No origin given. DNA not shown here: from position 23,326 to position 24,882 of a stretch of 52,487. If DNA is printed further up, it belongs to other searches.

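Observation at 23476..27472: Two paralogous GSCFA-family proteins sharing an unrecognised ~130-aa N-terminal module in a flagellar locus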

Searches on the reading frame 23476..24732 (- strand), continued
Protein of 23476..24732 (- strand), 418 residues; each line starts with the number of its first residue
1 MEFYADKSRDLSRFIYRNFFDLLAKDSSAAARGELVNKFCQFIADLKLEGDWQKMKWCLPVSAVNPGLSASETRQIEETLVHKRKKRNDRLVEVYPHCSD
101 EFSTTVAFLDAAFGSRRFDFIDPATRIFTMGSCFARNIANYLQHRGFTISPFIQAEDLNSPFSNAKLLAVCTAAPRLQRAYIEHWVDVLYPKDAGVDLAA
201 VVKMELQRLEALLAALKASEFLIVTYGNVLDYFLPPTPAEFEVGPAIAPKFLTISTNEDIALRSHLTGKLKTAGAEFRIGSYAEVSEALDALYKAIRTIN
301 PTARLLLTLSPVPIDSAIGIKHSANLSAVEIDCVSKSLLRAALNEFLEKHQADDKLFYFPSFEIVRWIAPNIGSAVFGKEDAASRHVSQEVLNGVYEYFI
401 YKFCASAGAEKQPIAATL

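Call 22: find_encoding_contigs(protein=P0062, flank=10000, max_places=2)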
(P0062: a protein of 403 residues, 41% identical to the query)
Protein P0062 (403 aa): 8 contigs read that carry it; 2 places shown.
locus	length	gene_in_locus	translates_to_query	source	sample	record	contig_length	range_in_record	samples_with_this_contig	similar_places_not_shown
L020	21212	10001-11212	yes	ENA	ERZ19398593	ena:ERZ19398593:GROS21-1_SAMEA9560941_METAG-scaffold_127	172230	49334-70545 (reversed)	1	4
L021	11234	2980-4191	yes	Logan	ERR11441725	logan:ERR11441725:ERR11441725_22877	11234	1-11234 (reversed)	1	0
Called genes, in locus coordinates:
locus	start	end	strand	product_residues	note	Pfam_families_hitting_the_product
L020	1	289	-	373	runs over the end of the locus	PF00768:Peptidase_S11, PF13354:Beta-lactamase2, PF07943:PBP5_C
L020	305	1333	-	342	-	PF03330:DPBB_1, PF05036:SPOR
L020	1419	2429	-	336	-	PF13406:SLT_2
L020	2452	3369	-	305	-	PF00483:NTP_transferase, PF12804:NTP_transf_3 (weak)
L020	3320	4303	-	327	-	PF09140:MipZ, PF10609:ParA, PF13614:AAA_31, PF01656:CbiA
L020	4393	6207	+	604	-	PF13522:GATase_6, PF13537:GATase_7, PF00733:Asn_synthase, PF02540:NAD_synthase, PF06508:QueC (faint), PF24167:DUF7411 (weak)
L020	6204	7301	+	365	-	PF13477:Glyco_trans_4_2, PF13439:Glyco_transf_4, PF13579:Glyco_trans_4_4, PF20706:GT4-conflict, PF00534:Glycos_transf_1, PF13692:Glyco_trans_1_4, PF13524:Glyco_trans_1_2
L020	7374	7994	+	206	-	-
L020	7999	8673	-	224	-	PF00005:ABC_tran, PF13304:AAA_21 (faint)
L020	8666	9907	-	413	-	PF12704:MacB_PCD, PF02687:FtsX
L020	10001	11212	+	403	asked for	PF08885:GSCFA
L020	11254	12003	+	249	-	-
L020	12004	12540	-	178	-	-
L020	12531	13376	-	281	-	PF04085:MreC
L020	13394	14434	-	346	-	PF06723:MreB_Mbl, PF00022:Actin, PF11104:PilM_2 (faint), PF00012:HSP70, PF14450:FtsA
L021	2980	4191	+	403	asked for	PF08885:GSCFA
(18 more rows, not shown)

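Call 24: predict_structure(alignment_id=A1)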
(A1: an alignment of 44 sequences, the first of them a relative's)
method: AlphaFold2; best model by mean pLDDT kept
length: 418 residues; sequences in the alignment: 44
mean_pLDDT: 90.9   pTM: 0.89
mean pLDDT of the five models: 90.9, 90.6, 89.9, 89.8, 89.8
residues with pLDDT >= 90: 322; 70-90: 73; 50-70: 13; < 50: 10
segments of 3 or more residues with pLDDT < 50: 410-418
pLDDT, mean of each block of 10 residues (from residue 1): 86 94 90 96 96 94 73 95 92 91 95 92 97 90 95 80 95 96 93 87 95 98 96 90 92 75 87 94 98 98 97 89 91 96 98 98 96 92 91 96 74 38
secondary structure, 60 per line:
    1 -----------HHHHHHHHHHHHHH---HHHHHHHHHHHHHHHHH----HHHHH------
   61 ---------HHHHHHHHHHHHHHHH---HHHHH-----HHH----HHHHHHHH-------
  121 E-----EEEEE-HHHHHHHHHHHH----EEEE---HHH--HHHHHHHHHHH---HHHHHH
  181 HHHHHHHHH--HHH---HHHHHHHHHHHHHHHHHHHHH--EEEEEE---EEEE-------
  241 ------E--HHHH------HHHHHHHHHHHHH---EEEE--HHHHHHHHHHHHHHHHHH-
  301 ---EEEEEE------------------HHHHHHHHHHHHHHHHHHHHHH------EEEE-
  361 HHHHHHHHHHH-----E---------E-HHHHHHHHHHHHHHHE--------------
elements in order: H12-25 H29-45 H50-54 H70-85 H89-93 H106-113 E127-131 H133-144 E149-152 H161-171 H175-189 H198-218 E221-226 E230-233 H250-253 H260-272 E276-279 H282-299 E304-309 H328-349 E356-359 H361-371 H389-403
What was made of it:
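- On SGNH hydrolase superfamily (CL0264): AF2 pLDDT 90.9 (call 24). Strand 127-131, then S132/C133, then helix 133-144 (call 24).
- The motif sits at the junction of a strand and a helix (call 24).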

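Call 26: fold_search(model_id=the predicted structure, library=pdb)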
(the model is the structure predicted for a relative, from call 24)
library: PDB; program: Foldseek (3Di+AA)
matches with E <= 10: 1219; with E <= 0.001: 3
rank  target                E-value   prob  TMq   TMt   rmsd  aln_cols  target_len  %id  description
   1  7e16_A                2.4e-04  1.00  0.29  0.53   8.1       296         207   10  crystal structure of GDSL esterase from Geobacillus thermodenitrificans (released 2021-04-14)
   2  4h08                  2.8e-04  1.00  0.30  0.56   7.6       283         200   11  Crystal structure of a putative hydrolase (BT3161) from Bacteroides thetaiotaomicron VPI-5482 at 1.80 A resolution (released 2012-10-17)
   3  8ik1_A                8.1e-04  1.00  0.28  0.50   9.0       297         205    9  EstL5 in complex of PMSF (released 2023-03-29)
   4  4dev_A                2.7e-03  0.96  0.21  0.23  14.2       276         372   12  An Acetyl Xylan Esterase (Est2A) from the Rumen Bacterium Butyrivibrio proteoclasticus. (released 2013-02-13)
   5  3u37_H                3.5e-03  0.99  0.24  0.27  10.7       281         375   10  An Acetyl Xylan Esterase (Est2A) from the Rumen Bacterium Butyrivibrio proteoclasticus. (released 2013-02-13)
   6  4dev_D                3.5e-03  0.95  0.21  0.23  13.8       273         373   12  An Acetyl Xylan Esterase (Est2A) from the Rumen Bacterium Butyrivibrio proteoclasticus. (released 2013-02-13)
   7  2ydx_A                3.5e-03  0.69  0.18  0.23  17.3       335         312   12  Crystal structure of human S-adenosylmethionine synthetase 2, beta subunit (released 2011-04-27)
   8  3u37_A                3.7e-03  0.93  0.21  0.23  14.8       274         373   11  An Acetyl Xylan Esterase (Est2A) from the Rumen Bacterium Butyrivibrio proteoclasticus. (released 2013-02-13)
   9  3skv_A                4.3e-03  1.00  0.28  0.32   8.7       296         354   11  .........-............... SsfX3 from a Tetracycline Biosynthetic Pathway (released 2011-10-05)
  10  3u37_B                4.5e-03  0.93  0.21  0.23  14.5       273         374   12  An Acetyl Xylan Esterase (Est2A) from the Rumen Bacterium Butyrivibrio proteoclasticus. (released 2013-02-13)
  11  4q9a_A                1.4e-02  0.98  0.30  0.49   7.2       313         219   10  Crystal structure of a putative GDSL-like lipase (PARMER_00689) from Parabacteroides merdae ATCC 43184 at 2.86 A resol (released 2014-06-25)
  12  7br2_C                1.7e-02  0.99  0.32  0.30   9.2       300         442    8  BT4096 a gut microbial diltiazem-metabolizing enzyme (released 2020-05-06)
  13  3dt6                  1.7e-02  0.99  0.27  0.47   6.8       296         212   10  Crystal Structure of Bovin Brain Platelet Activating Factor Acetylhydrolase Covalently Inhibited by Paraoxon (released 2009-05-12)
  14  2wab_A                1.8e-02  0.96  0.25  0.31   9.1       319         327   11  Structure of an active site mutant of a family two carbohydrate esterase from Clostridium thermocellum in complex with (released 2009-03-24)
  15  2wao_A                2.0e-02  0.97  0.26  0.33   9.3       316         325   10  Structure of a family two carbohydrate esterase from Clostridium thermocellum in complex with cellohexaose (released 2009-10-06)
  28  6se1                  2.8e-02  0.97  0.30  0.44   8.0       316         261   10  Structure of Salmonella ser. Paratyphi A lipopolysaccharide acetyltransferase periplasmic domain (released 2020-08-26)
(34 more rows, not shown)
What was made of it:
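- On SGNH hydrolase superfamily (CL0264): The top Foldseek PDB hits are SGNH/GDSL enzymes at probability 1.0 and E = 2e-4 (call 26).
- Closest known: SsfX3 salicylyl-acyltransferase. Same: Both 3skv and 6se1 appear among the Foldseek hits (call 26).
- AF2 model with pLDDT 90.9 (call 24), whose best PDB matches are GDSL/SGNH esterases, the acyl-CoA-using acyltransferase SsfX3 and the OafA SGNH domain (call 26). The nearest structural matches are mostly esterases: 7e16, 8ik1, Est2A, PAF-AH and CE2 (call 26).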

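Call 27: find_encoding_contigs(protein=P0033, flank=10000, max_places=2)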
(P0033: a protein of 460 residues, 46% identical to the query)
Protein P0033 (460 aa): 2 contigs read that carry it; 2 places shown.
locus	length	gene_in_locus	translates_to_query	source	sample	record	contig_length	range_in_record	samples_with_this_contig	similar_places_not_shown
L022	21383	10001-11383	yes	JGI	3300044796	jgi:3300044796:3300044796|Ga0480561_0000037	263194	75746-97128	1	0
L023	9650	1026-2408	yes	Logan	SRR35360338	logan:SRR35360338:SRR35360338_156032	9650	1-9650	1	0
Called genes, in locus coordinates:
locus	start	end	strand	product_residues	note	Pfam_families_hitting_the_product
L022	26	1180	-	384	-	PF01134:GIDA (faint), PF07992:Pyr_redox_2, PF01266:DAO (faint), PF13738:Pyr_redox_3, PF00070:Pyr_redox, PF01593:Amino_oxidase (weak), PF05834:Lycopene_cycl (weak), PF18113:Rbx_binding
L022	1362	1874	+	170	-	PF04345:Chor_lyase, PF01947:Rv2949c-like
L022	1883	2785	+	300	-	PF01040:UbiA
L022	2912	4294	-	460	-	PF18073:Zn_ribbon_LapB, PF13481:AAA_25, PF03796:DnaB_C, PF06745:ATPase, PF23442:DUF7125 (weak), PF13541:ChlI, PF05362:Lon_C (weak)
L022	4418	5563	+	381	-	PF17948:DnaT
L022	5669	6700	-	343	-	PF00106:adh_short (weak), PF01073:3Beta_HSD, PF01370:Epimerase, PF02719:Polysacc_synt_2, PF04321:RmlD_sub_bind, PF05368:NmrA, PF08659:KR (weak), PF16363:GDP_Man_Dehyd, +1 more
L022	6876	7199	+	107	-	-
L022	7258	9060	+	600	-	PF00664:ABC_membrane, PF02463:SMC_N, PF00005:ABC_tran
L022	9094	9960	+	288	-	PF13489:Methyltransf_23, PF08003:Methyltransf_9 (weak)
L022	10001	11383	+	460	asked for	PF08885:GSCFA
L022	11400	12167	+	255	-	PF13640:2OG-FeII_Oxy_3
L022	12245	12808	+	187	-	PF13489:Methyltransf_23 (faint)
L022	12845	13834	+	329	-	PF13489:Methyltransf_23, PF07021:MetW, PF13847:Methyltransf_31, PF08241:Methyltransf_11, PF08242:Methyltransf_12, PF13649:Methyltransf_25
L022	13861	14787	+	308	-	-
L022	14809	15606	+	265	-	PF01973:MptE-like (faint)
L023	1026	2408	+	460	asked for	PF08885:GSCFA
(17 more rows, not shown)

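Call 28: search_solved_structures(query=A1, max_evalue=10, show_alignments=5)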
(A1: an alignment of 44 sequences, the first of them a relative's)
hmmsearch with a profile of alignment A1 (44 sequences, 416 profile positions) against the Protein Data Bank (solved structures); distinct sequences matched with E-value up to 10: 3.
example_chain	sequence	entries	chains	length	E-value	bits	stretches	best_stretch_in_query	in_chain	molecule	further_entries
8v3w_B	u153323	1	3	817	0.2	13.9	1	180-301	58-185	Tape measure protein (CD1366)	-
7n1j_B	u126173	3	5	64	0.67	12.2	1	18-58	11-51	Binder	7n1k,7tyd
5t5h_k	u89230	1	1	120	0.72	12.1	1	55-100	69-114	60S ribosomal protein L35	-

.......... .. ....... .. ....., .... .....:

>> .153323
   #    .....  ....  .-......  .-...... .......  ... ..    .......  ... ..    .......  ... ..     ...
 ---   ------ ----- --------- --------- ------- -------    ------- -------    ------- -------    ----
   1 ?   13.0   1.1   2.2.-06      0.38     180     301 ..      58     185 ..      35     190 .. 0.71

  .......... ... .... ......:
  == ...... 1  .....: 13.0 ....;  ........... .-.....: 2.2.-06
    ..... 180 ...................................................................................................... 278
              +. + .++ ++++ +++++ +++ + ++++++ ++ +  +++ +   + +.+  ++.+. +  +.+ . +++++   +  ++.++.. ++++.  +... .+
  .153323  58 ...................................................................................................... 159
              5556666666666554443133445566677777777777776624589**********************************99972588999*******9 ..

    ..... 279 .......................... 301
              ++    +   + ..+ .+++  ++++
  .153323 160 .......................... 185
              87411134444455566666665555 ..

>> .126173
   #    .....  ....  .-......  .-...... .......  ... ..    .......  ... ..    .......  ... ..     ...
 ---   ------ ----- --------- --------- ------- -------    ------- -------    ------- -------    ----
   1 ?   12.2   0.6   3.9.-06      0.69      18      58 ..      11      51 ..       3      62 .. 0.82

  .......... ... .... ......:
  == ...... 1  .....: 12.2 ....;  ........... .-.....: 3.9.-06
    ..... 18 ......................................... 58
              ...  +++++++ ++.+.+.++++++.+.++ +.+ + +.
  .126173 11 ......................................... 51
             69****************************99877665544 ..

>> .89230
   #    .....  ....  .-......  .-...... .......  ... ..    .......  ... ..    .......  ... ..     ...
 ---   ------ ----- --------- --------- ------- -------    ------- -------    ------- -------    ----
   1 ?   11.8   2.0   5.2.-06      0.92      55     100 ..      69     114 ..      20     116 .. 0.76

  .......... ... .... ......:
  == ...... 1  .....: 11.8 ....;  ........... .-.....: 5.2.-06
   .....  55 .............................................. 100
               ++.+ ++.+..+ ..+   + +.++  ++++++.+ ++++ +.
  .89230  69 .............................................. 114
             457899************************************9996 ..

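Call 29: find_related_loci(query=A1, collection=metagenome_contigs, flank=10000)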
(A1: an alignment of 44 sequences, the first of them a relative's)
Query A1 (418 aa) in metagenome_contigs; peptide patterns used: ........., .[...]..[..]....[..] (x = any residue, [..] = any of these).
131 stretches matched a pattern; 51 encode a relative of the query (tblastn E <= 1e-3); 51 distinct loci.
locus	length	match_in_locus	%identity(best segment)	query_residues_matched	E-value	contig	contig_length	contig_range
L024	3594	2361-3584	60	1-408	0e+0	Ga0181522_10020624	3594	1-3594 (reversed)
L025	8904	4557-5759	55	1-404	5e-148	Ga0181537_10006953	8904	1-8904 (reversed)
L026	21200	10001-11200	44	3-404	4e-105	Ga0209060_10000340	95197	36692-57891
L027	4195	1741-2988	43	2-413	3e-106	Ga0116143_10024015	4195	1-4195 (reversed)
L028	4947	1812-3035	43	1-406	7e-104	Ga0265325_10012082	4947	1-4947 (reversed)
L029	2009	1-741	60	167-417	8e-101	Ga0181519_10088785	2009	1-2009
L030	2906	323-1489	40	1-395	5e-84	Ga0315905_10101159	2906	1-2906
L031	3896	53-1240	37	1-402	2e-80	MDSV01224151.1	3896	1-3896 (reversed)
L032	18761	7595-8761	38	1-395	3e-79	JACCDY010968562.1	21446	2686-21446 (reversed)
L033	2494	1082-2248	39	1-395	2e-81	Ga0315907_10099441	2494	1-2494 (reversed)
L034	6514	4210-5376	39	1-398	2e-79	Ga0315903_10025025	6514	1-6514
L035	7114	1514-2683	37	1-395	2e-79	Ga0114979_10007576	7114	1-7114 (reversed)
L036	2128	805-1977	40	1-398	2e-82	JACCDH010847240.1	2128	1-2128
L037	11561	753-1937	39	3-403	9e-79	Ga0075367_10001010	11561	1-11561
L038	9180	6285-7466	37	1-401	7e-79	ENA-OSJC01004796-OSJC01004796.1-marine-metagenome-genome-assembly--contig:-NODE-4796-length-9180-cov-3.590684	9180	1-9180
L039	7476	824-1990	39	1-395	1e-78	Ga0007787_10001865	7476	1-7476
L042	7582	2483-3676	36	1-401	1e-77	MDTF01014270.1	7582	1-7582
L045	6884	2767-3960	37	1-401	8e-76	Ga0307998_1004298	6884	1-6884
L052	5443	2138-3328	36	1-403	5e-72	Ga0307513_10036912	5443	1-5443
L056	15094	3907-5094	35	1-402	1e-69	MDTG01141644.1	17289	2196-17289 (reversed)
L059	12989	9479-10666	37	1-402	1e-68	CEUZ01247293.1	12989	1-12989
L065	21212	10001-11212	35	1-407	2e-76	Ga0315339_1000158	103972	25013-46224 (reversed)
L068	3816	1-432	49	257-398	1e-38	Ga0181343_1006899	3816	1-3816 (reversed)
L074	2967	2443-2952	34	1-175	2e-18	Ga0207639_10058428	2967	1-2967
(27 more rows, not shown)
